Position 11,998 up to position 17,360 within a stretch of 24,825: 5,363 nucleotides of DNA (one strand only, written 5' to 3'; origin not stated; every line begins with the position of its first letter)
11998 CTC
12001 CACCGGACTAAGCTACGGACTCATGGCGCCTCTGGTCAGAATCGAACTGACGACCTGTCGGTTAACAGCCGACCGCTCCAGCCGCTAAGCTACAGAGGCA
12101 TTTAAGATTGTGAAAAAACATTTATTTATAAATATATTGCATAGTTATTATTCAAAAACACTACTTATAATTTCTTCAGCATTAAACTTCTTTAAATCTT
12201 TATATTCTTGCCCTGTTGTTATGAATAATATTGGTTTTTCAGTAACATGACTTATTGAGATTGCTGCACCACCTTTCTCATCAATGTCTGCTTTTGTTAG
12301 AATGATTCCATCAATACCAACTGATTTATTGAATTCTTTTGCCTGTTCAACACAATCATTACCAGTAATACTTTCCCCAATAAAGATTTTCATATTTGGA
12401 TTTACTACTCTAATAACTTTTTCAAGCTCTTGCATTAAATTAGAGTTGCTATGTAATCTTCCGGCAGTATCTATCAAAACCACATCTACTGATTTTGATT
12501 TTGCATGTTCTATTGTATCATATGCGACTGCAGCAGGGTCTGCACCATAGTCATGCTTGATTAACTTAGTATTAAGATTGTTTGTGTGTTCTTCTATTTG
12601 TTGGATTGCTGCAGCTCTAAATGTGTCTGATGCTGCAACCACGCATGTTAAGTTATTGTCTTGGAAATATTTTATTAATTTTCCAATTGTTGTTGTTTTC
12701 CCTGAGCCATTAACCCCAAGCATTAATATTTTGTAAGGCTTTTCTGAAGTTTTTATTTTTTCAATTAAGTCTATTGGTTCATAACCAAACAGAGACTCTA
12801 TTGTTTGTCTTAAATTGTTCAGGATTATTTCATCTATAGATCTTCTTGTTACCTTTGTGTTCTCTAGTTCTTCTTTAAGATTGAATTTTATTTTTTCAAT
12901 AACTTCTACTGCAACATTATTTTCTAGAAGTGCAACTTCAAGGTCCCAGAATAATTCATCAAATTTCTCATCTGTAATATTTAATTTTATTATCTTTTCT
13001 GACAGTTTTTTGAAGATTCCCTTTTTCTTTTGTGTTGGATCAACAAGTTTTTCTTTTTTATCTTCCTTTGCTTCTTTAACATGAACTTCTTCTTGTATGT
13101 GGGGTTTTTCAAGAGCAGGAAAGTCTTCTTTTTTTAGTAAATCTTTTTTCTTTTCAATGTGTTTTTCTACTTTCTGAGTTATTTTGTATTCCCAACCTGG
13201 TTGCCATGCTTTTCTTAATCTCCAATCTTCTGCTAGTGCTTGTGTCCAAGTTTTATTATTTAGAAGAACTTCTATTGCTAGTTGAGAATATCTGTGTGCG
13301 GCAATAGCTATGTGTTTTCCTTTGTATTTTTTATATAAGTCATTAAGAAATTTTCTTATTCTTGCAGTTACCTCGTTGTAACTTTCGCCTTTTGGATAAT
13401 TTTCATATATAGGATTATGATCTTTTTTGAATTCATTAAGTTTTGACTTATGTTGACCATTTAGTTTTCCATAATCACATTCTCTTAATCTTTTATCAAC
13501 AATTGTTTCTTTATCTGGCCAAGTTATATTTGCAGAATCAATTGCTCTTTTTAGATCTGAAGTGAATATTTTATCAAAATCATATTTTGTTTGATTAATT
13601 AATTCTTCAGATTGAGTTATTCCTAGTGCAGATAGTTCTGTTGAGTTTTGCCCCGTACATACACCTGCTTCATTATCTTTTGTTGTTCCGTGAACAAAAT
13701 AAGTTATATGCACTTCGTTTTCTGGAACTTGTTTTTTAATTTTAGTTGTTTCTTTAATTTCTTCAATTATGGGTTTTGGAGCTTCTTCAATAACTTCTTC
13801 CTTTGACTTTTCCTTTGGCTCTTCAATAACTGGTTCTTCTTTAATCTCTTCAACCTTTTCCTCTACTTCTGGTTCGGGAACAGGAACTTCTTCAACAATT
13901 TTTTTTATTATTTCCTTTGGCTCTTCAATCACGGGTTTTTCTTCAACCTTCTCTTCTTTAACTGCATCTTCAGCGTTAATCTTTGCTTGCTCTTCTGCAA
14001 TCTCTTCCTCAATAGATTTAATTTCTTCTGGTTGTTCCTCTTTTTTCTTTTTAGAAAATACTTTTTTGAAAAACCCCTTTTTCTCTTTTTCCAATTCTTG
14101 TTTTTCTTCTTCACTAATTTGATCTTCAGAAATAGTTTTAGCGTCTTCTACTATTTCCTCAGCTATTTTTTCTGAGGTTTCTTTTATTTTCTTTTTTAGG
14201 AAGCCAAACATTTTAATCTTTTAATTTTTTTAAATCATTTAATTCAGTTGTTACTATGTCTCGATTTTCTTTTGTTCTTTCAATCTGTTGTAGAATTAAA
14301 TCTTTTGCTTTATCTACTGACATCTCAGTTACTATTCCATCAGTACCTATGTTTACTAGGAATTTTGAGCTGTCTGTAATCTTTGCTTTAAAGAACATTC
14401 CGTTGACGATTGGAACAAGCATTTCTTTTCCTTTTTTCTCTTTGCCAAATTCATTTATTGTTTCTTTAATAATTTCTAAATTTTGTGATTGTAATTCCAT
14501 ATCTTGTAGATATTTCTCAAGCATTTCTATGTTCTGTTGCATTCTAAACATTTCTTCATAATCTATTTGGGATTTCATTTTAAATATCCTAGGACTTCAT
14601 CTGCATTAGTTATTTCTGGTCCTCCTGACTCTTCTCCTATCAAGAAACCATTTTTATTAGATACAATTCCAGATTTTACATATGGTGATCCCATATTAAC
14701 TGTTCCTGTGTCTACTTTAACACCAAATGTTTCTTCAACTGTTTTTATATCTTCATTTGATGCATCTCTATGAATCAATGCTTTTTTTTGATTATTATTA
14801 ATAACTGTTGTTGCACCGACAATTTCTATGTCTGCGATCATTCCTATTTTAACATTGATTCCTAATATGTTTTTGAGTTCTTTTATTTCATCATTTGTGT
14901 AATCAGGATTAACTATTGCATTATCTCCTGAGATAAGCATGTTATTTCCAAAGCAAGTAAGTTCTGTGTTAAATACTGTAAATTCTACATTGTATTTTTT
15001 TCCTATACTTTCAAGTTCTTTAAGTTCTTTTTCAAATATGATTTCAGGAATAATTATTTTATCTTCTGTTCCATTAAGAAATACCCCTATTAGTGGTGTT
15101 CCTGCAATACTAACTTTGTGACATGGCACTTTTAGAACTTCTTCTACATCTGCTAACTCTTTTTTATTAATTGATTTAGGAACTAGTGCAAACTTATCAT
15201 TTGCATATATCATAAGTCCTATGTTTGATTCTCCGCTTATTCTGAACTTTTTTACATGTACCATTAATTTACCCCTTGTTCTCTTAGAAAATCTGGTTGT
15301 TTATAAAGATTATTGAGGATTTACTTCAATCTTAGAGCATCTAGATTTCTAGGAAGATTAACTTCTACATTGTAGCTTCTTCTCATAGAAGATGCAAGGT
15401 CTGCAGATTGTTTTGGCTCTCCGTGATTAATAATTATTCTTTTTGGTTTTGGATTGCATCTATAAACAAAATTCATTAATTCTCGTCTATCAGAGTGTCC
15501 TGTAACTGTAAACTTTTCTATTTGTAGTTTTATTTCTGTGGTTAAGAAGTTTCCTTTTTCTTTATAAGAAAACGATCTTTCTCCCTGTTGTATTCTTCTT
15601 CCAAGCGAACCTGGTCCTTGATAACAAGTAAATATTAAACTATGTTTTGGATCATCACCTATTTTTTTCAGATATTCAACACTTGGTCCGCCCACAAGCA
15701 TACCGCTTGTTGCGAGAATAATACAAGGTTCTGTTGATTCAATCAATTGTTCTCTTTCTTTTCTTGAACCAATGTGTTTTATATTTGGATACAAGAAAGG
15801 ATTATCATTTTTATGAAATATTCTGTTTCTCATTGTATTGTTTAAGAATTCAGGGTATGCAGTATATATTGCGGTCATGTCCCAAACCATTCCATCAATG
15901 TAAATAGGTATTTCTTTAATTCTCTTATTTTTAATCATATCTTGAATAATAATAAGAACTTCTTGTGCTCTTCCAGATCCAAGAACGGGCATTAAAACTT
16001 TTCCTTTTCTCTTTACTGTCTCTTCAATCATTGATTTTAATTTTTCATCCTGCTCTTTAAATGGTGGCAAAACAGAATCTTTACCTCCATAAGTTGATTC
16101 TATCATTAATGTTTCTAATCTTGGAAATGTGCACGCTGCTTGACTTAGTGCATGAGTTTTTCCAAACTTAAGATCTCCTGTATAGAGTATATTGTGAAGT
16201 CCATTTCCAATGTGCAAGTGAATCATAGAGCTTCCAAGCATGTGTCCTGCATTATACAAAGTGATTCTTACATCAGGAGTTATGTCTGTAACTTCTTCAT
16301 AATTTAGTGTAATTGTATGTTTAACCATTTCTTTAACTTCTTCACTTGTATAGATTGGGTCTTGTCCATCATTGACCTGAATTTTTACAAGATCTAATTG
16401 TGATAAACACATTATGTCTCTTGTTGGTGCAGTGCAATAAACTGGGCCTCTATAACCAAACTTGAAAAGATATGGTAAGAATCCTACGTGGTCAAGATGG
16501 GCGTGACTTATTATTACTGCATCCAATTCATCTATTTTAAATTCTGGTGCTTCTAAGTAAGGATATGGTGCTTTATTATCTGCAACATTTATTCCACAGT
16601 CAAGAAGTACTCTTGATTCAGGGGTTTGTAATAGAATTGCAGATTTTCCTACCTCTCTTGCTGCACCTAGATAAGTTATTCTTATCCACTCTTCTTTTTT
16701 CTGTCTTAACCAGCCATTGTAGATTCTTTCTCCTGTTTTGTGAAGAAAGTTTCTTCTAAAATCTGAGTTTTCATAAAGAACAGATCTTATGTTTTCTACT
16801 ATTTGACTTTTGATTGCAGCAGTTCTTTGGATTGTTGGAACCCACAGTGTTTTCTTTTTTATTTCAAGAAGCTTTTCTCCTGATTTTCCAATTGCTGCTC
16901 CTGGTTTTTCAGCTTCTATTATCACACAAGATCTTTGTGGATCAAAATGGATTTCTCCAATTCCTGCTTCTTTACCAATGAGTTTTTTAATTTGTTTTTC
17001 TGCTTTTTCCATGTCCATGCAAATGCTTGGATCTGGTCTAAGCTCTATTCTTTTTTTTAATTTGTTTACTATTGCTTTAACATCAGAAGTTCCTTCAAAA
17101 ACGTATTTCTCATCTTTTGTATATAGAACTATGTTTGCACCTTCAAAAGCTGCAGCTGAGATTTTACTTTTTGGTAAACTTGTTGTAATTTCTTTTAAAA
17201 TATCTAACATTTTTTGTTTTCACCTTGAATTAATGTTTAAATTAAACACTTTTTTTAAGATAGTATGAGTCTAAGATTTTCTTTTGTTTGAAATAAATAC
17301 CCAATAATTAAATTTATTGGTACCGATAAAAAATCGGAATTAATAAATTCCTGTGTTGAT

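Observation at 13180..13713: FtsY fused with a histidine-phosphatase domain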

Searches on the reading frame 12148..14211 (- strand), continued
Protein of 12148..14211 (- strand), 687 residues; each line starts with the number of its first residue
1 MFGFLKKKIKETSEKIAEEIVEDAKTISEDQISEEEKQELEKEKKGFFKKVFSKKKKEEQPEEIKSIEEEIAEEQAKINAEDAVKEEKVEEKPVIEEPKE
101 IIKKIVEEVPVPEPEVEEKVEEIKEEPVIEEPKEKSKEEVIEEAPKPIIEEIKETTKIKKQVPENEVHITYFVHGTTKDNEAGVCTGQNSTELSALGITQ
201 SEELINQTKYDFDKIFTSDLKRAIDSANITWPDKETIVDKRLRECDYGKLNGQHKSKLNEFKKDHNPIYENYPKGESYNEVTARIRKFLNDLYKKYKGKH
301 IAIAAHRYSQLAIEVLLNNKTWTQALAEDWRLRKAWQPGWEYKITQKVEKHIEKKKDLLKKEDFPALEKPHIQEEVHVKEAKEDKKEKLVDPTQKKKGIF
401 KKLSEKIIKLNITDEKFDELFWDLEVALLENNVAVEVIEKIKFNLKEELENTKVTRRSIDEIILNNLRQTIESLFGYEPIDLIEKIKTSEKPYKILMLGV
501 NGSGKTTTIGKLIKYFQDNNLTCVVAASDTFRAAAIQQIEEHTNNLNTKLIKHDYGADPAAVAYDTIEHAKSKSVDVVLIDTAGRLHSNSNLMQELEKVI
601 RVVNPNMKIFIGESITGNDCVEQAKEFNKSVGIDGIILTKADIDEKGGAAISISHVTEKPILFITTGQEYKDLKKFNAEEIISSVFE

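Call 67: predict_structure(alignment_id=A3)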
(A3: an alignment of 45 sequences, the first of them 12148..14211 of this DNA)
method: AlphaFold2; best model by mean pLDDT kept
length: 687 residues; sequences in the alignment: 45
mean_pLDDT: 75.8   pTM: 0.48
mean pLDDT of the five models: 75.8, 75.7, 74.5, 73.8, 73.8
residues with pLDDT >= 90: 318; 70-90: 152; 50-70: 58; < 50: 159
segments of 3 or more residues with pLDDT < 50: 29-39, 44-65, 81-153, 357-407
pLDDT, mean of each block of 10 residues (from residue 1): 69 73 58 47 43 30 52 63 38 32 31 33 33 34 39 67 97 95 95 96 91 97 97 96 97 95 93 97 98 98 97 96 91 82 96 59 36 29 28 31 46 74 85 89 84 68 84 87 96 95 90 98 88 82 97 84 96 97 65 87 96 91 92 95 84 92 93 91 76
secondary structure, 60 per line:
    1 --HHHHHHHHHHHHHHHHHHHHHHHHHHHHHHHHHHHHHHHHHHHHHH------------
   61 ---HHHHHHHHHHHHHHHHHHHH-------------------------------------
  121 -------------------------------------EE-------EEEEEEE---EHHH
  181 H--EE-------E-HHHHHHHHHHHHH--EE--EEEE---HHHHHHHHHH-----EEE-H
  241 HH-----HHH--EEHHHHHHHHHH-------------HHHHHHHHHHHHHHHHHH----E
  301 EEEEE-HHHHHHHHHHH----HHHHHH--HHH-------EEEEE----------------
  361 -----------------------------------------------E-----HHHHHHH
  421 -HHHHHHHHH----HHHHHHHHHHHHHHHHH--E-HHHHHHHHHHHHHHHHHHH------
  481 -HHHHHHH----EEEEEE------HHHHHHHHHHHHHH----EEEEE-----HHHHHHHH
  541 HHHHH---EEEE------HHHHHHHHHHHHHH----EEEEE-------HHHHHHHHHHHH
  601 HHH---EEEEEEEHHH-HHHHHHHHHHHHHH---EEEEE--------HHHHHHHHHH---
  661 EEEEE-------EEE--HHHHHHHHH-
elements in order (helices of 4 or more, strands of 3 or more residues): H3-48 H64-83 E167-173 H178-181 H195-207 E214-217 H221-230 E236-238 H255-264 H278-295 E300-305 H307-317 H322-327 E340-344 H414-420 H422-430 H435-451 H456-474 H482-488 E493-498 H505-518 E523-527 H533-545 E549-552 H559-572 E577-581 H589-603 E607-613 H618-631 E635-639 H648-657 E661-665 E673-675 H678-686

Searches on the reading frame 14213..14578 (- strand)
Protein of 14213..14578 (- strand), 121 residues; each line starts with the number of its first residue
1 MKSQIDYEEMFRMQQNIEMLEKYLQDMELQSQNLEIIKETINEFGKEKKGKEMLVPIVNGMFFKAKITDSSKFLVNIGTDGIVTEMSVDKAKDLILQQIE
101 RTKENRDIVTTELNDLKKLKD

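Call 39: search_protein_families(library=pfam, proteins=[window:14213-14578:-], max_evalue=0.0001)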
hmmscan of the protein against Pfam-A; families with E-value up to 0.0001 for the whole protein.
window:14213-14578:- (121 aa): 1 family
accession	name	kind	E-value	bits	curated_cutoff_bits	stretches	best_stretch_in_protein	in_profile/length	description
PF02996.22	Prefoldin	-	1.2e-19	70.9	23.2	1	14-118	2-105/120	Prefoldin subunit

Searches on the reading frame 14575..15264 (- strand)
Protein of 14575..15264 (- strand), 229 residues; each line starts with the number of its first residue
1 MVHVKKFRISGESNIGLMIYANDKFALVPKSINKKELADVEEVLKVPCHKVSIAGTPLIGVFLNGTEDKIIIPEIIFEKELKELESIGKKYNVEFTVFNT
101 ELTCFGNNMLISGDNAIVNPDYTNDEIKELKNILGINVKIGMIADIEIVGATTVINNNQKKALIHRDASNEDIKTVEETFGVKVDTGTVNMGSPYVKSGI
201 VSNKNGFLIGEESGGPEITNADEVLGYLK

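Call 39: search_protein_families(library=pfam, proteins=[window:14575-15264:-], max_evalue=0.0001)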
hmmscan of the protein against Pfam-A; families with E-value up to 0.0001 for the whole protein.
window:14575-15264:- (229 aa): 1 family
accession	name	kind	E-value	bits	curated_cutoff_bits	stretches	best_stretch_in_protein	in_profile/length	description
PF01912.23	eIF-6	-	2e-49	168.1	25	1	6-206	1-196/197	eIF-6 family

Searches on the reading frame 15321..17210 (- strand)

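Call 40: search_protein_families(library=pfam, proteins=[window:15321-17210:-], max_evalue=0.0001)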
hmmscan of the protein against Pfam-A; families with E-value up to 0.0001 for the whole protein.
window:15321-17210:- (629 aa): 7 families
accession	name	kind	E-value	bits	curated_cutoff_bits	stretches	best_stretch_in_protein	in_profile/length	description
PF10996.14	Beta-Casp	-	4.7e-32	111.5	27.7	1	415-540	1-120/120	Beta-Casp domain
PF16661.11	Lactamase_B_6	-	1.4e-18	67.5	27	1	193-360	1-175/193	Metallo-beta-lactamase superfamily domain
PF17214.9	KH_TffA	-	2.1e-16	60.1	22.6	1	3-63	6-67/68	Transcription termination factor FttA, KH domain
PF07521.17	RMMBL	-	2.7e-14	53.3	21.6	1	559-620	3-63/63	Zn-dependent metallo-hydrolase RNA specificity domain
PF00753.33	Lactamase_B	-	1.4e-13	51.7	22.7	1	188-250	5-65/196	Metallo-beta-lactamase superfamily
PF12706.13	Lactamase_B_2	-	9.3e-12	45.4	27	1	200-354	2-150/200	Beta-lactamase superfamily domain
PF07650.23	KH_2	-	8.4e-05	22.8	22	0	72-120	4-53/78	KH domain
